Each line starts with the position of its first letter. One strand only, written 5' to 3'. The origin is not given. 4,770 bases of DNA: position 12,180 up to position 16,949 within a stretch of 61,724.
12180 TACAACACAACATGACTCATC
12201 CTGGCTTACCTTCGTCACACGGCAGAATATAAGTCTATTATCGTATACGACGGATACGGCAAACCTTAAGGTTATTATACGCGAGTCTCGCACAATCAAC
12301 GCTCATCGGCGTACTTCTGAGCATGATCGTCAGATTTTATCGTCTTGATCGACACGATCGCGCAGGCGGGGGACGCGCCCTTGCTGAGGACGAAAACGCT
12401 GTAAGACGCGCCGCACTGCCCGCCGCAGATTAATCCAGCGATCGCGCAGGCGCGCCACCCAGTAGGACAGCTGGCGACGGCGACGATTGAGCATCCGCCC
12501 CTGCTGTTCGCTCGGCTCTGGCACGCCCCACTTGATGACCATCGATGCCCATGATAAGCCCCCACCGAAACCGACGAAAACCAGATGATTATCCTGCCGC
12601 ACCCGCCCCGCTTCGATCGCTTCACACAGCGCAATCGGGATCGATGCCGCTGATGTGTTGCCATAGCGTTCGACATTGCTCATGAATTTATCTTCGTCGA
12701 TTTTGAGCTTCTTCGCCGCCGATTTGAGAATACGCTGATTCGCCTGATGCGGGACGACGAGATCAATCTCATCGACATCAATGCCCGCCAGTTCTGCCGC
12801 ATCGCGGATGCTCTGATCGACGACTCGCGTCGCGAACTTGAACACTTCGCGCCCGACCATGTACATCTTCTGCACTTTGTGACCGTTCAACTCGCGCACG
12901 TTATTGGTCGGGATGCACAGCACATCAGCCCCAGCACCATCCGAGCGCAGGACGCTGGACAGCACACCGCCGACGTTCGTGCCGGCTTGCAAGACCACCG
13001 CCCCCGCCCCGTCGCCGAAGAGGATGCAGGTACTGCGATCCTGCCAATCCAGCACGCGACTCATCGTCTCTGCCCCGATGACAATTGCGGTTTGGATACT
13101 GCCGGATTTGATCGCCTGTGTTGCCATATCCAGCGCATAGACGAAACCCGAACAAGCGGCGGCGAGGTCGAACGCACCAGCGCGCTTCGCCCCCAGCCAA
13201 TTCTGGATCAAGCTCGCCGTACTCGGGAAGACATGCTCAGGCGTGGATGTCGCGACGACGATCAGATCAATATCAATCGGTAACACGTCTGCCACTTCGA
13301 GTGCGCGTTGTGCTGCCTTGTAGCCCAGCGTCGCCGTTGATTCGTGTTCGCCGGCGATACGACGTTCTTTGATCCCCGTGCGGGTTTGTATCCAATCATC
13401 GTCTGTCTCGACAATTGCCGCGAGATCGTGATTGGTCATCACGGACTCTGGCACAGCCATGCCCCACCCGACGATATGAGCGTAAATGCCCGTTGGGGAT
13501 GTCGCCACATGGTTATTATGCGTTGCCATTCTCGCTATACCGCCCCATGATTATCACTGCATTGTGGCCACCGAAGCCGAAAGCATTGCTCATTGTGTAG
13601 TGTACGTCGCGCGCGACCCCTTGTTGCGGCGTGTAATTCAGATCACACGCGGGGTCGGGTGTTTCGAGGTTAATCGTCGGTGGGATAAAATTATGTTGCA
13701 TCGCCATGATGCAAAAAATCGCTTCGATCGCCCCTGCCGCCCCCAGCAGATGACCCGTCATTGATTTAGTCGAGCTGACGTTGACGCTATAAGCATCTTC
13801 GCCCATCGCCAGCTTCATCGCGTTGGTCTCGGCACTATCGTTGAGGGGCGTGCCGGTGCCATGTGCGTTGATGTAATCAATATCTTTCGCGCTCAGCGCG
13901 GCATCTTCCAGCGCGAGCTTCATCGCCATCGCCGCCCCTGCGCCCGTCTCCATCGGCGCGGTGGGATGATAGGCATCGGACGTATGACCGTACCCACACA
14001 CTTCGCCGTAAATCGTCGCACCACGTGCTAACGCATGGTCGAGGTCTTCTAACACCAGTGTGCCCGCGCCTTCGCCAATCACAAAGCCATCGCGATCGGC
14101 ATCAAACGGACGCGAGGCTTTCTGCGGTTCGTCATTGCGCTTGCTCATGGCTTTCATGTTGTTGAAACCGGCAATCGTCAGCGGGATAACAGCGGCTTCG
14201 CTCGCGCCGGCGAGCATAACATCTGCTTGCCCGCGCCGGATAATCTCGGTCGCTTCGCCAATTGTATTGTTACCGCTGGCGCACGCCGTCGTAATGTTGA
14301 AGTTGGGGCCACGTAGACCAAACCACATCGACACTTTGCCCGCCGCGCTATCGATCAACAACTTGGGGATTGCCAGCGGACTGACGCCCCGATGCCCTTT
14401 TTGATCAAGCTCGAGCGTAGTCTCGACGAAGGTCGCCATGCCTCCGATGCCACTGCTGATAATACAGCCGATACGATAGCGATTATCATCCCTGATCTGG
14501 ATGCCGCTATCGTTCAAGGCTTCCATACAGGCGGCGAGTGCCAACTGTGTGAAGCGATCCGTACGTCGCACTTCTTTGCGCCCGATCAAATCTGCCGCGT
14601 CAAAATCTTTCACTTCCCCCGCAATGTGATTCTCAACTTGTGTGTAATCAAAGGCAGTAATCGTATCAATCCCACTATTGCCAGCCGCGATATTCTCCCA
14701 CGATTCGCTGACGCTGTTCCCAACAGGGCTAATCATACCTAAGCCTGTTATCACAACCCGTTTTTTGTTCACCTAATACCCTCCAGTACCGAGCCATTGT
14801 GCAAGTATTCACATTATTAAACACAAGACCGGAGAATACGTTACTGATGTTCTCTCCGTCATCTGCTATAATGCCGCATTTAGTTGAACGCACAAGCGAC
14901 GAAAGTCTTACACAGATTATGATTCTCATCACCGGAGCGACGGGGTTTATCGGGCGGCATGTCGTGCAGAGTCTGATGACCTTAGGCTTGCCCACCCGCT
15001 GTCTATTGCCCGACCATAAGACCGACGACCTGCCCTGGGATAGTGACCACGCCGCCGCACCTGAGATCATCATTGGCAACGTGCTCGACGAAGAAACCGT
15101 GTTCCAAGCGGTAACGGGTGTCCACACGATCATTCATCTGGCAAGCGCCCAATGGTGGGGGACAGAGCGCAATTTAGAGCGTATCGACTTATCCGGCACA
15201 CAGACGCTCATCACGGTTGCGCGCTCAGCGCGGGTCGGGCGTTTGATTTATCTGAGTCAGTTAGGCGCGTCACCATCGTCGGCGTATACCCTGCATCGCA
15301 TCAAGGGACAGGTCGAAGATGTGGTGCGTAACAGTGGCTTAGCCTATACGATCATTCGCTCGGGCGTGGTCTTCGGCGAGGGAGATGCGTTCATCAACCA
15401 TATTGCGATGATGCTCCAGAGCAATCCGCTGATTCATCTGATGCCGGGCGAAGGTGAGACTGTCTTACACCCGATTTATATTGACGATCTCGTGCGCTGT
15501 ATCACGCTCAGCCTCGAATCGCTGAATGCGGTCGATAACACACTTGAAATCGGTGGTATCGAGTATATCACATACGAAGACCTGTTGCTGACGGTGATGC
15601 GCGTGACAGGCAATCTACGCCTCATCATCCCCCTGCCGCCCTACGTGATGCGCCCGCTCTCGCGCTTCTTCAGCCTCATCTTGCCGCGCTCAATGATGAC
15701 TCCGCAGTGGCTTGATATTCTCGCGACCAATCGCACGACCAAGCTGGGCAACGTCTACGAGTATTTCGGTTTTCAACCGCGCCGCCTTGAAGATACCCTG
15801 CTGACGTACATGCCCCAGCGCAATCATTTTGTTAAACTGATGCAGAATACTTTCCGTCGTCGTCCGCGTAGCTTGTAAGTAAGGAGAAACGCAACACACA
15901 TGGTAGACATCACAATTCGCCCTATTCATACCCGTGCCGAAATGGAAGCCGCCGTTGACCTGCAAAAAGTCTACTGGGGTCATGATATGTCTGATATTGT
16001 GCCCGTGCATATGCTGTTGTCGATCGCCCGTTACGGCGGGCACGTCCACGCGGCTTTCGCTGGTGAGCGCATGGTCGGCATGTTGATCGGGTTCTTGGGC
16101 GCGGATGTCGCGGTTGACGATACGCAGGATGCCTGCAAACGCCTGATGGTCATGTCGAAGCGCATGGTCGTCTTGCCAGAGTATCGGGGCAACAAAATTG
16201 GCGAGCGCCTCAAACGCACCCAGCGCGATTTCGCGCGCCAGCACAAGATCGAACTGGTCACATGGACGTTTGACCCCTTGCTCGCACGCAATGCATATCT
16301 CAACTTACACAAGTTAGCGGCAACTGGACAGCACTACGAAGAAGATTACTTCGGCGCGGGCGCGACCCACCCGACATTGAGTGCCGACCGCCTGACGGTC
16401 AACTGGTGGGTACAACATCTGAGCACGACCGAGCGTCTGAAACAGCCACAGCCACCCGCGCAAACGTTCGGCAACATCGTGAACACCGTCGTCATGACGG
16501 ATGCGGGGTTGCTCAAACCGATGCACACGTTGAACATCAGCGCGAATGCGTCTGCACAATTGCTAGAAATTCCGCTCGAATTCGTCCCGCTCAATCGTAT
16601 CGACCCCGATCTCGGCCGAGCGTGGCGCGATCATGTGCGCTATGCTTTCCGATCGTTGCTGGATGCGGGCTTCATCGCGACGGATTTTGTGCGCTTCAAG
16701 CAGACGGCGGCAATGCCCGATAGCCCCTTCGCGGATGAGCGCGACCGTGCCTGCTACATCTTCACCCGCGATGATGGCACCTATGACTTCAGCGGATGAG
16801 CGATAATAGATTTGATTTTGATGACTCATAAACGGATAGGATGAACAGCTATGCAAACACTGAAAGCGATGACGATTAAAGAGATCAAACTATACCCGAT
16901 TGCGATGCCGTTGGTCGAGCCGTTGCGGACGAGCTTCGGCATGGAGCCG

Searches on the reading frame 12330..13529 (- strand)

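Call 9: search_protein_families(library=pfam, proteins=[window:12330-13529:-], max_evalue=0.0001)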
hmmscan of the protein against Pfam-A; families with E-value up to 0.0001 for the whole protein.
window:12330-13529:- (399 aa): 4 families
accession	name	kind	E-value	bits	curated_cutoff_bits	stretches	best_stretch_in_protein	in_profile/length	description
PF08541.16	ACP_syn_III_C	-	6.5e-36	122.8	26.6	1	248-334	4-90/90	3-Oxoacyl-[acyl-carrier-protein (ACP)] synthase III C terminal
PF08545.16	ACP_syn_III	-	6.3e-32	109.8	24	1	120-198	1-80/80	3-Oxoacyl-[acyl-carrier-protein (ACP)] synthase III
PF00108.29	Thiolase_N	-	5e-07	29.8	26.4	1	50-159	8-118/260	Thiolase, N-terminal domain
PF08392.18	FAE1_CUT1_RppA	-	2e-05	24.6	27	1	64-180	82-203/290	FAE1/Type III polyketide synthase-like protein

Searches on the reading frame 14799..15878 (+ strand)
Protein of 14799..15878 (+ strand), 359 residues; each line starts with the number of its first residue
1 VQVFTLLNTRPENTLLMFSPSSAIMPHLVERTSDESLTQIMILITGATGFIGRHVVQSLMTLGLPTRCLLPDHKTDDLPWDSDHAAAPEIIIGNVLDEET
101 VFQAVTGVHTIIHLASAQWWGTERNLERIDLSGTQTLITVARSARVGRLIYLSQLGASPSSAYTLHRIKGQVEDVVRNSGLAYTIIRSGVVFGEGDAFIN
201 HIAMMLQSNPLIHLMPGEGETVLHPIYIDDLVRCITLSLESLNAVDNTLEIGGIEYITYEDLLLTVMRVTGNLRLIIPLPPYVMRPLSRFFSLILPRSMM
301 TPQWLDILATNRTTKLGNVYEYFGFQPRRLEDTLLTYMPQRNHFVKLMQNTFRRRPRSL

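Call 9: search_protein_families(library=pfam, proteins=[window:14799-15878:+], max_evalue=0.0001)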
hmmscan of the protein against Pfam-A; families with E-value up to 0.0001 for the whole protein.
window:14799-15878:+ (359 aa): 7 families
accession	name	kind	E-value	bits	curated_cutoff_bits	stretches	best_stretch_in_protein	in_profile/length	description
PF01370.27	Epimerase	-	1.5e-19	70.8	20.9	1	42-251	1-239/240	NAD dependent epimerase/dehydratase family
PF01073.25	3Beta_HSD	-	2.5e-19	69.8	22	1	43-156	1-118/280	3-beta hydroxysteroid dehydrogenase/isomerase family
PF13460.12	NAD_binding_10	-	2e-16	60.9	27.2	1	46-190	1-145/184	NAD(P)H-binding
PF05368.20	NmrA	-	2.3e-12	47.5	27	1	41-192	4-150/298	NmrA-like family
PF02719.21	Polysacc_synt_2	-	6.6e-06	26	20.2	1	42-154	1-128/293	Polysaccharide biosynthesis protein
PF07993.18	NAD_binding_4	-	1.2e-05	25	20.1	0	44-61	1-18/258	Male sterility protein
PF16363.11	GDP_Man_Dehyd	-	3.7e-05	23.8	27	1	43-146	1-118/332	GDP-mannose 4,6 dehydratase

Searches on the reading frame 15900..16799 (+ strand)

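Call 9: search_protein_families(library=pfam, proteins=[window:15900-16799:+], max_evalue=0.0001)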
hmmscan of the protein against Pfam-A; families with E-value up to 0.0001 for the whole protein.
window:15900-16799:+ (299 aa): 1 family
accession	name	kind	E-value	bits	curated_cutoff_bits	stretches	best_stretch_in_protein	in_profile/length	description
PF13508.13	Acetyltransf_7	-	5.2e-05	24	27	1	60-122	12-66/84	Acetyltransferase (GNAT) domain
